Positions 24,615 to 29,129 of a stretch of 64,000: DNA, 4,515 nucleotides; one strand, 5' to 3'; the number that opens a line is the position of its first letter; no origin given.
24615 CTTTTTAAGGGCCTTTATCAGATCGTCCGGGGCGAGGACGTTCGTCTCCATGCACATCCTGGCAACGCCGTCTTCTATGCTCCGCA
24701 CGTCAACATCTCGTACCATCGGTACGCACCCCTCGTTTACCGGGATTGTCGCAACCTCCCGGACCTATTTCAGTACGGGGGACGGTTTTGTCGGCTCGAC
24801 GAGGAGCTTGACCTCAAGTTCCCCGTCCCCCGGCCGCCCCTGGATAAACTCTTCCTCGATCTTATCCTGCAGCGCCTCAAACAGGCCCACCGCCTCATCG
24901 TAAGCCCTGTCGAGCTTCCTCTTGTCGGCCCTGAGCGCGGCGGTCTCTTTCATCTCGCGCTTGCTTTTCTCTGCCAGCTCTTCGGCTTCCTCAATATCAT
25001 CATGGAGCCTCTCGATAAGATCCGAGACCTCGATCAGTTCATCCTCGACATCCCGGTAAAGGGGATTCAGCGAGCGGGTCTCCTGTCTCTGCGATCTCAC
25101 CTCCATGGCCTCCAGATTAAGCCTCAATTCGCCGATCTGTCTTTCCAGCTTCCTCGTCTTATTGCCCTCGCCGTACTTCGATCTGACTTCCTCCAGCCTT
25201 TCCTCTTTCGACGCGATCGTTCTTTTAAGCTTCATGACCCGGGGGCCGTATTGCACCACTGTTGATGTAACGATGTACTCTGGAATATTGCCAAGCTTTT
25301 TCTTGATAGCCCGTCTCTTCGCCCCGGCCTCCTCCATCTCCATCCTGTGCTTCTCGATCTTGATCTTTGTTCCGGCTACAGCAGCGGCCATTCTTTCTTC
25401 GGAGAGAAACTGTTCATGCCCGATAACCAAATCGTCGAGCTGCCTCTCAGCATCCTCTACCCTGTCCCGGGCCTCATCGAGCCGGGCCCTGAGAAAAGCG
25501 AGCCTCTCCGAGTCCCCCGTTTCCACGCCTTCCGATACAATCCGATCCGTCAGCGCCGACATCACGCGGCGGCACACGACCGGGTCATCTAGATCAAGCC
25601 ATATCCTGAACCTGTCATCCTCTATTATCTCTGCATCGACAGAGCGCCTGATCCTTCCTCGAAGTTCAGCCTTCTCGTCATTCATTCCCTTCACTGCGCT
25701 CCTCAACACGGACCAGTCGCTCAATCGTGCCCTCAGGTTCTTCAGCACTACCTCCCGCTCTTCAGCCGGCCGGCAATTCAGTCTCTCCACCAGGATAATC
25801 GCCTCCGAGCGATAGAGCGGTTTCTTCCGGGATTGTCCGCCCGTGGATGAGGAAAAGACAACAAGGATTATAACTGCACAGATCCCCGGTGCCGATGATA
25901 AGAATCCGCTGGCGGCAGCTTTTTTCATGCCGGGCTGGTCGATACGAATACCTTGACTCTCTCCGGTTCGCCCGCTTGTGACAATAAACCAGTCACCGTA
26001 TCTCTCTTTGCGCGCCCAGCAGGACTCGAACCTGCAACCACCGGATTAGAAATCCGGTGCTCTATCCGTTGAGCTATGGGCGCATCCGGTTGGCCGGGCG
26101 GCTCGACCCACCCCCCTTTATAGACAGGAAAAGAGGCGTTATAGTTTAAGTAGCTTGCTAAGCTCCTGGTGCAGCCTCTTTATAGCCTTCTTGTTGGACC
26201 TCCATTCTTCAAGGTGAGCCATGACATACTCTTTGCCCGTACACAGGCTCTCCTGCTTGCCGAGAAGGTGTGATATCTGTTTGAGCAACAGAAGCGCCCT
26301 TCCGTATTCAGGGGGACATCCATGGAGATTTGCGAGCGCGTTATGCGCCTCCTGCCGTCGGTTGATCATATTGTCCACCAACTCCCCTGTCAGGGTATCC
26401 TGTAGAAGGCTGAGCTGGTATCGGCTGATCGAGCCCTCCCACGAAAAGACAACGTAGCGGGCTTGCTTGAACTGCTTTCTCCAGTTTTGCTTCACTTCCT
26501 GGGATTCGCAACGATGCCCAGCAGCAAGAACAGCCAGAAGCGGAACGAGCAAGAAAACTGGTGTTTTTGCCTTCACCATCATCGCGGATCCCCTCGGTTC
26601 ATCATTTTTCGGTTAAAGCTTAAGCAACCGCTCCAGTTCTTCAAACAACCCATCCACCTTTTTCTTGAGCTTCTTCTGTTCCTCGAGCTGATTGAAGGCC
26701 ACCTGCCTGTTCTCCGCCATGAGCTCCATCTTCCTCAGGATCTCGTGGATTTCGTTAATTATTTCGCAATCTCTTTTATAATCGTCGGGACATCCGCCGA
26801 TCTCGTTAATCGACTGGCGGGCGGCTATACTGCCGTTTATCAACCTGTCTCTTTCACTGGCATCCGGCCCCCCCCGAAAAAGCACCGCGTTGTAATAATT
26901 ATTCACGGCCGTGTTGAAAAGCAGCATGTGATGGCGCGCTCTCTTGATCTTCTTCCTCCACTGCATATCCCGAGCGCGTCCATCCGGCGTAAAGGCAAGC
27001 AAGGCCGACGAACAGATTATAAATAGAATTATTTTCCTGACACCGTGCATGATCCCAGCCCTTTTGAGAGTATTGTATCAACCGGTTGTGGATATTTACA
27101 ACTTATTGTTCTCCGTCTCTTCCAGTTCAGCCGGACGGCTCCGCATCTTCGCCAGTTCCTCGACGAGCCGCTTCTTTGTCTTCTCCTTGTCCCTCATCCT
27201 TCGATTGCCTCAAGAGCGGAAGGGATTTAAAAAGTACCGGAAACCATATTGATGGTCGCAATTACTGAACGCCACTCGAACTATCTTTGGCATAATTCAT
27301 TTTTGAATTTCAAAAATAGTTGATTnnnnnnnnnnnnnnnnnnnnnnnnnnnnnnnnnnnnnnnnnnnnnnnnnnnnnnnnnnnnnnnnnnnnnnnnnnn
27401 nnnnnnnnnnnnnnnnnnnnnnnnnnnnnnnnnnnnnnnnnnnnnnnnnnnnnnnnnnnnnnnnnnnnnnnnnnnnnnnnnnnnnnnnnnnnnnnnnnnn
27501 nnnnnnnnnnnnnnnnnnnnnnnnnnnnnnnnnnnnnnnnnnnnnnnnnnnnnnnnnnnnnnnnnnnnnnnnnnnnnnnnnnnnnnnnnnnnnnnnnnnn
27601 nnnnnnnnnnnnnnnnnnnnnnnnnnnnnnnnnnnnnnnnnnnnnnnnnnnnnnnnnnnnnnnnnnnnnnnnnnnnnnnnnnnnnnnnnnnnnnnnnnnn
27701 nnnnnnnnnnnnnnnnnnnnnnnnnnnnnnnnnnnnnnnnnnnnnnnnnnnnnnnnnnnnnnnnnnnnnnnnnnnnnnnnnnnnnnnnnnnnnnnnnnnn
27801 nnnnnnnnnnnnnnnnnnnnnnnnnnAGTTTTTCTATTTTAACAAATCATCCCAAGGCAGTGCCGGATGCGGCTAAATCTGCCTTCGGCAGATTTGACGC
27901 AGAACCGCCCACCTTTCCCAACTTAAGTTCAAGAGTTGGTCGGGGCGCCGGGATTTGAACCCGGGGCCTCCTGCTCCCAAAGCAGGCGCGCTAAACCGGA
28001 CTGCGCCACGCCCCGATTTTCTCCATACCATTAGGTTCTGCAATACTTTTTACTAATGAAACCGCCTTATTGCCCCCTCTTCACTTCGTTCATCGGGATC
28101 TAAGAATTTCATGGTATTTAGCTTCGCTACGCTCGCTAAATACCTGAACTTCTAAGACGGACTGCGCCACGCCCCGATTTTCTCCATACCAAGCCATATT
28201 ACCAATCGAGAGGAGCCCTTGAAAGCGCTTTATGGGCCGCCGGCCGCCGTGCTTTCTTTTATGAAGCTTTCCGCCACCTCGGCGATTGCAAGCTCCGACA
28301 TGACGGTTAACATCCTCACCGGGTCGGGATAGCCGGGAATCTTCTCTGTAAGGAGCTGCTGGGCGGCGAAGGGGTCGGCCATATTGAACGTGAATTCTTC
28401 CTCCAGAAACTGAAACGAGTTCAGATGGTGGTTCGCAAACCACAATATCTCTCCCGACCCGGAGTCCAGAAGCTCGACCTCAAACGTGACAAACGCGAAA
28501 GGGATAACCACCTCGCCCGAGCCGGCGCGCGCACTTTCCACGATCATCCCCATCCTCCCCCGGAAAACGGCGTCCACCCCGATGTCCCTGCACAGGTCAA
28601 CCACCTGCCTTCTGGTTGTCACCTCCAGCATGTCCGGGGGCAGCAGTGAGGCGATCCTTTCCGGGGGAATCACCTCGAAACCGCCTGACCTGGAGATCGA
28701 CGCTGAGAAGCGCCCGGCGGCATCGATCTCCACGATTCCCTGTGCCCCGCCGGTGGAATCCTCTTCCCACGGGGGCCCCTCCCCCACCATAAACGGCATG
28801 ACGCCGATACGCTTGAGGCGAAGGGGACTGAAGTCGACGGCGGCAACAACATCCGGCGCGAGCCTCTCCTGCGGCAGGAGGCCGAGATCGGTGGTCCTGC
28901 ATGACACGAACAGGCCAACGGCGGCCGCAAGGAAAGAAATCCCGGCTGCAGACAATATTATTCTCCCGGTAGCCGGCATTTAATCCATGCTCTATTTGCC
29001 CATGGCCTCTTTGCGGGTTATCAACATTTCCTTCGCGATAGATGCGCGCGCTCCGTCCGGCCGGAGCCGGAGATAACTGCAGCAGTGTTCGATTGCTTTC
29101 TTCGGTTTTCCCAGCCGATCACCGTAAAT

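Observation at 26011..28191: tRNA-Arg to tRNA-Pro islet with AT-rich cargo and a 34-bp duplication of the tRNA-Pro 5' end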

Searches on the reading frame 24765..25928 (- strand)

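Call 8: search_protein_families(library=pfam, proteins=[window:24765-25928:-], max_evalue=0.1)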
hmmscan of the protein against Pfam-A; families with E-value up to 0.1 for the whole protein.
window:24765-25928:- (387 aa): 2 families
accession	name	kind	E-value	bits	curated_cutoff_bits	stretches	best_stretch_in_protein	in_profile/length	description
PF21763.2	DHH_CID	-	0.032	15.1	27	1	96-143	37-83/84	DHH-CID domain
PF12889.12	DUF3829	-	0.044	13.8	26.8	1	274-363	55-144/285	Protein of unknown function (DUF3829)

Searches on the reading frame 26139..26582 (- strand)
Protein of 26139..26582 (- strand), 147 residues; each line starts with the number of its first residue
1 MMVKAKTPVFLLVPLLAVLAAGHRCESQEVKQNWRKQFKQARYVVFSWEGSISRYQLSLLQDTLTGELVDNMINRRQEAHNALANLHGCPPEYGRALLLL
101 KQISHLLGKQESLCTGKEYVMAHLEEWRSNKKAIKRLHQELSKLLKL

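Call 8: search_protein_families(library=pfam, proteins=[window:26139-26582:-], max_evalue=0.1)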
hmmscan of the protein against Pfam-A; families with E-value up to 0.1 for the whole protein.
window:26139-26582:- (147 aa): 0 families

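Call 9: search_protein_families(library=padloc, proteins=[window:26139-26582:-], max_evalue=0.1)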
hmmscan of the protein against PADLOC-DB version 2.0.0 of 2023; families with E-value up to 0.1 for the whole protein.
window:26139-26582:- (147 aa): 0 families

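Call 73: search_protein_families(library=ncbifam, proteins=[window:26139-26582:-], max_evalue=0.1)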
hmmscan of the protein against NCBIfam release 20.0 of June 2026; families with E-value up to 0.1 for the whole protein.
window:26139-26582:- (147 aa): 0 families

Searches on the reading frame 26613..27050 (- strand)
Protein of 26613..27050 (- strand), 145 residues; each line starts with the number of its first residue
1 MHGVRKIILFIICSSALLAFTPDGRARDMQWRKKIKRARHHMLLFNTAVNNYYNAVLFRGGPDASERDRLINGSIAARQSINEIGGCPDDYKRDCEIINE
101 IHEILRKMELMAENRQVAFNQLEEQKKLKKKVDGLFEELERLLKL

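Call 8: search_protein_families(library=pfam, proteins=[window:26613-27050:-], max_evalue=0.1)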
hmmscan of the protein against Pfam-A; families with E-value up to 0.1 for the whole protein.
window:26613-27050:- (145 aa): 2 families
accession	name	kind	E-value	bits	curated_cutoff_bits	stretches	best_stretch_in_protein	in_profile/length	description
PF16526.10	CLZ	-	0.04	14.7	26.7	1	103-142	7-43/71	C-terminal leucine zipper domain of cyclic nucleotide-gated channels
PF11020.14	DUF2610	-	0.06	13.7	21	0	92-122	41-71/81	Domain of unknown function (DUF2610)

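Call 9: search_protein_families(library=padloc, proteins=[window:26613-27050:-], max_evalue=0.1)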
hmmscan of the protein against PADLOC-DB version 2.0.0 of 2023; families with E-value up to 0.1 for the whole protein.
window:26613-27050:- (145 aa): 1 family
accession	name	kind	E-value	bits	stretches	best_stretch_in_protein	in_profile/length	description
PDLC03756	RT_UG19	-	0.0084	13.2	1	51-131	321-401/562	DRT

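Call 73: search_protein_families(library=ncbifam, proteins=[window:26613-27050:-], max_evalue=0.1)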
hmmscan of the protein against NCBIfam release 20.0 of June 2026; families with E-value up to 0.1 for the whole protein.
window:26613-27050:- (145 aa): 0 families
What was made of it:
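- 26613..27050 (-): Paralog A (145 aa; the N-terminus looks like a signal peptide by eye). Ancestral, not cargo. No Pfam or NCBIfam family (calls 8, 73).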

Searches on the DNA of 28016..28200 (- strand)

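Call 62: build_rna_model(alignment_id=A7, structure=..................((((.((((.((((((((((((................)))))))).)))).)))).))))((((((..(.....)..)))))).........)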
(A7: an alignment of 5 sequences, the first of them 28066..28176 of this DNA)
Model R1 built from alignment A7 (5 sequences, 111 columns); structure: as given.
model positions 111; base pairs 27; branch points 1; effective number of sequences 0.94; information 0.59 bits per position. Calibrated on 0.2 Mb of random sequence (short: E-values are rough).
structure used (alignment columns):
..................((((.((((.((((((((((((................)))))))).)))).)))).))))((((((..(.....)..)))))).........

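Call 63: search_with_rna_model(model_id=R1, sources=[window, L012, L013, L014, L015, L017, L018, L019, L020, L022, L023, L024, L025], max_evalue=1, show_alignments=0)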
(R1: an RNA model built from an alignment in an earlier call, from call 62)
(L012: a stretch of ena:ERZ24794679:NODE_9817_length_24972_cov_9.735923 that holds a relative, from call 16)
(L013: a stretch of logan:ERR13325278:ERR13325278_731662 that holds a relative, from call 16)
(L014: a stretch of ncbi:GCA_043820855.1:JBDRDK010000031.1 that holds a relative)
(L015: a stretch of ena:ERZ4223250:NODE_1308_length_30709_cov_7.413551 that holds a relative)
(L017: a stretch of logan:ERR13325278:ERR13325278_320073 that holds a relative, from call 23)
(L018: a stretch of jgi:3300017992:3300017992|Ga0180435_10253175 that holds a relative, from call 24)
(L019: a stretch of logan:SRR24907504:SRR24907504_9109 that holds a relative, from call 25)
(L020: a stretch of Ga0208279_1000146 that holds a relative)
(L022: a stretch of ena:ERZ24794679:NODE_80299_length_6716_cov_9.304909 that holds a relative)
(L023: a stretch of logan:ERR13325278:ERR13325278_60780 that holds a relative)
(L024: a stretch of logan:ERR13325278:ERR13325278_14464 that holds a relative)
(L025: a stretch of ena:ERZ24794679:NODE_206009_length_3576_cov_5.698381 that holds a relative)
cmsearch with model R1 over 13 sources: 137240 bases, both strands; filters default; matches with E-value up to 1: 12.
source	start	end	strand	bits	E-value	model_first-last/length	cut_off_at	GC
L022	955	1065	-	139.4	6.5e-29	1-111/111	no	0.54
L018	1214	1324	+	138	1.3e-28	1-111/111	no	0.57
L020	3544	3654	+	136.7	2.6e-28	1-111/111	no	0.54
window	28066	28176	-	135.7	4.3e-28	1-111/111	no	0.5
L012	8063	8173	+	135.4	5.1e-28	1-111/111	no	0.53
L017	2017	2072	+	30.2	0.00011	1-111/111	no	0.61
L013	1943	1971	+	26.7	0.00067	1-29/111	3'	0.66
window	27909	28015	-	16.9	0.097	1-111/111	no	0.64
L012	8224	8271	+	16.6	0.11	1-111/111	no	0.71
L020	3705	3741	+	15.4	0.21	1-111/111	no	0.7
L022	868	904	-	15.4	0.21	1-111/111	no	0.7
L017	2123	2149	+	13.8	0.47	1-27/111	3'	0.74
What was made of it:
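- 28075..28097 (-): Hairpin 2, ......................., read by eye as containing tandem G.A/A.G motifs (unit positions 80-102). It is the most widely conserved module. It is the only module that L017 keeps (CM 30 bits, call 63).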

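Call 75: search_dna_similar(query=window:28016-28200:-, collection=phages, mode=distant, max_evalue=0.01, max_rows=10)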
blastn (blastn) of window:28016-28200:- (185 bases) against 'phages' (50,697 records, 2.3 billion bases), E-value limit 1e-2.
No match.

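Call 76: search_dna_similar(query=window:28016-28200:-, collection=plasmids, mode=distant, max_evalue=0.01, max_rows=10)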
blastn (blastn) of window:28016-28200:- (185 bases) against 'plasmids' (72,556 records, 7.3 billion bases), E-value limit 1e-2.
No match.
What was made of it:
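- Tried and rejected: Distant-mode BLAST against phages and plasmids found nothing (calls 75, 76).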

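Call 78: search_with_rna_model(model_id=R1, sources=[L026, L002, L003], max_evalue=1)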
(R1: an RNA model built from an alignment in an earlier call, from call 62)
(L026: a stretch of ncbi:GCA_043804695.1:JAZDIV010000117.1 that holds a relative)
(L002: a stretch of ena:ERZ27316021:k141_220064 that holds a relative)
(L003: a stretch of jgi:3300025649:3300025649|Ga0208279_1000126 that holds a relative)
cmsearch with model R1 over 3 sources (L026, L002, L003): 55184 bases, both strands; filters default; matches with E-value up to 1: 4.
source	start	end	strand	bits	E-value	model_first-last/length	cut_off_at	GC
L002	9651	9761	+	135.7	1.7e-28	1-111/111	no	0.5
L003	9651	9761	+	135.7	1.7e-28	1-111/111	no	0.5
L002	9812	9918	+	16.9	0.039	1-111/111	no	0.64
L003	9812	9918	+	16.9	0.039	1-111/111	no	0.64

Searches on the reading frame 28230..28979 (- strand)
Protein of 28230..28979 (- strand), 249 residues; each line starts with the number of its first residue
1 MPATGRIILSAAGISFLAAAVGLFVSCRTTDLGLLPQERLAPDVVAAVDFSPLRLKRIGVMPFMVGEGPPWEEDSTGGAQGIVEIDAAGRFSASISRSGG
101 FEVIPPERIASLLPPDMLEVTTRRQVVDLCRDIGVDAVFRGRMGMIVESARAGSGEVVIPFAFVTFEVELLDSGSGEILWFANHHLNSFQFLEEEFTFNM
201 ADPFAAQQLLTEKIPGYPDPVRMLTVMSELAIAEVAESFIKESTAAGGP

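Call 8: search_protein_families(library=pfam, proteins=[window:28230-28979:-], max_evalue=0.1)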
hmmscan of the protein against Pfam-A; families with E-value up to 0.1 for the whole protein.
window:28230-28979:- (249 aa): 0 families

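Call 9: search_protein_families(library=padloc, proteins=[window:28230-28979:-], max_evalue=0.1)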
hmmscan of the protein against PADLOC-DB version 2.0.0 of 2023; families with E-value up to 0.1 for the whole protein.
window:28230-28979:- (249 aa): 0 families

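Call 11: find_encoding_contigs(protein=window:28230-28979:-, flank=10000, max_places=10)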
Protein window:28230-28979:- (249 aa): 1 contig read that carries it; 1 place shown.
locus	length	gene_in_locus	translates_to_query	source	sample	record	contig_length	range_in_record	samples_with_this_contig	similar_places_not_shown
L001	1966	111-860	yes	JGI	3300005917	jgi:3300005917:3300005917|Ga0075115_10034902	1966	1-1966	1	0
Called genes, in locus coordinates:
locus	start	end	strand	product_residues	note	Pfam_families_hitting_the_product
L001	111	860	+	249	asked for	-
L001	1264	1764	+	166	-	-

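Call 13: find_homologous_proteins(query=window:28230-28979:-)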
Query window:28230-28979:- (249 aa): 5 proteins with E <= 0.001 among 1990 candidates.
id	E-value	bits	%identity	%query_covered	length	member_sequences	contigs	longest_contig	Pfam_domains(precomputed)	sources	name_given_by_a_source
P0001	3.4e-157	539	100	100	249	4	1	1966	-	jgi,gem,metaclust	metaclust:\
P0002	3.9e-88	313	60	94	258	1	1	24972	-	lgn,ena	-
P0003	4.4e-72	260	54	94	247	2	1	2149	-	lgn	-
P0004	4.2e-70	254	54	93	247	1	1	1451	-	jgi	-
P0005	3.7e-64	234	48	94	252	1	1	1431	-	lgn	-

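Call 16: find_encoding_contigs(protein=P0002, flank=10000, max_places=4)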
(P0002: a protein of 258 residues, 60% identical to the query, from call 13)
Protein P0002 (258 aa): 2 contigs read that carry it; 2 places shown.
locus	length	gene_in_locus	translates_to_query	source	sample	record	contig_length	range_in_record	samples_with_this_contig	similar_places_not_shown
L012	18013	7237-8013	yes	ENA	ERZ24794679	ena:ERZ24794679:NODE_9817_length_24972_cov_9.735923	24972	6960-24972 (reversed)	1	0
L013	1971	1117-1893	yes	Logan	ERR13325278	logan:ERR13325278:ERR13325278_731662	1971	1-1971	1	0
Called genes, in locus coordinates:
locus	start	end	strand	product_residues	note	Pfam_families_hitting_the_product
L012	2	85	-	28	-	?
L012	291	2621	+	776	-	-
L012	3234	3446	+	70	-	-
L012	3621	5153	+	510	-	PF05362:Lon_C (weak), PF13541:ChlI, PF05496:RuvB_N (faint), PF01078:Mg_chelatase, PF07728:AAA_5, PF00493:MCM (weak), PF13335:Mg_chelatase_C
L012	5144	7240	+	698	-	PF09976:TPR_21 (faint), PF13414:TPR_11 (weak), PF13432:TPR_16 (weak), PF14559:TPR_19, PF13371:TPR_9 (weak), PF14559:TPR_19 (weak), PF13432:TPR_16 (weak), PF13414:TPR_11 (weak), +21 more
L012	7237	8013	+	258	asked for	-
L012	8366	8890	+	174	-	-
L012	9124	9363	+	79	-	-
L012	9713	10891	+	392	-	-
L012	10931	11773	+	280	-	PF05681:Fumerase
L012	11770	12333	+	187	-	PF05683:Fumerase_C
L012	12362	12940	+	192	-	PF04011:LemA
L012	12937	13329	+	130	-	PF05523:FdtA (weak), PF14667:Polysacc_synt_C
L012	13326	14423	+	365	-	PF00155:Aminotran_1_2, PF00266:Aminotran_5 (weak), PF01053:Cys_Met_Meta_PP, PF01041:DegT_DnrJ_EryC1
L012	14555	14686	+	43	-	-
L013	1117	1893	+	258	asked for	-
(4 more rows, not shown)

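Call 23: find_encoding_contigs(protein=P0003, flank=10000, max_places=4)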
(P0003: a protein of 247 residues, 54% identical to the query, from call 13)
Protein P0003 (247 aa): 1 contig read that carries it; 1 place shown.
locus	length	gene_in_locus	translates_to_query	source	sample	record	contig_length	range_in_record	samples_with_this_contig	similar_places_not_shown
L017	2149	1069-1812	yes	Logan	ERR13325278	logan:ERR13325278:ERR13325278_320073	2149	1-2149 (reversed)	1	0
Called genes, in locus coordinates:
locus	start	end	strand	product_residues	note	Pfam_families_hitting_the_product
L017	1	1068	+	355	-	?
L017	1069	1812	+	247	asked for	-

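Call 24: find_encoding_contigs(protein=P0004, flank=10000, max_places=4)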
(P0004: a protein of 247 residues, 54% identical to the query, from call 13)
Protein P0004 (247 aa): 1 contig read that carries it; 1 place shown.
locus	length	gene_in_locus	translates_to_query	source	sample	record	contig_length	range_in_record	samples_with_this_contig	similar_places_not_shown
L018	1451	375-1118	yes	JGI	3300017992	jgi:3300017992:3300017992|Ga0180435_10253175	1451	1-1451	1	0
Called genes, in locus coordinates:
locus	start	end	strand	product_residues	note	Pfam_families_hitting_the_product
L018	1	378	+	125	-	?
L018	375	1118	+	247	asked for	-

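Call 25: find_encoding_contigs(protein=P0005, flank=10000, max_places=4)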
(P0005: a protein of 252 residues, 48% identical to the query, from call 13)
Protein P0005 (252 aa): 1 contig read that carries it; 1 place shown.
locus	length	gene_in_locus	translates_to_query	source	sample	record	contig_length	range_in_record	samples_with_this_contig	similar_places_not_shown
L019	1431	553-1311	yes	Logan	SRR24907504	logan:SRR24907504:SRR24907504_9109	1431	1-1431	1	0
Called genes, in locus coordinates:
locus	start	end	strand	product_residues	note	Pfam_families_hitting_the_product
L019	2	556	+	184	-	?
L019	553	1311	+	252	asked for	-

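Call 42: find_related_loci(query=A4, collection=genome_contigs, flank=6000)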
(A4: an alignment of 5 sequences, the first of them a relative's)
Query A4 (249 aa) in genome_contigs; peptide patterns used: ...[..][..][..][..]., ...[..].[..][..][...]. (x = any residue, [..] = any of these).
101 stretches matched a pattern, but none encodes a relative of the query by tblastn (E <= 1e-3).

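Call 73: search_protein_families(library=ncbifam, proteins=[window:28230-28979:-], max_evalue=0.1)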
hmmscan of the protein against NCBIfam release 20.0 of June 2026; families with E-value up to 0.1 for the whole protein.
window:28230-28979:- (249 aa): 0 families
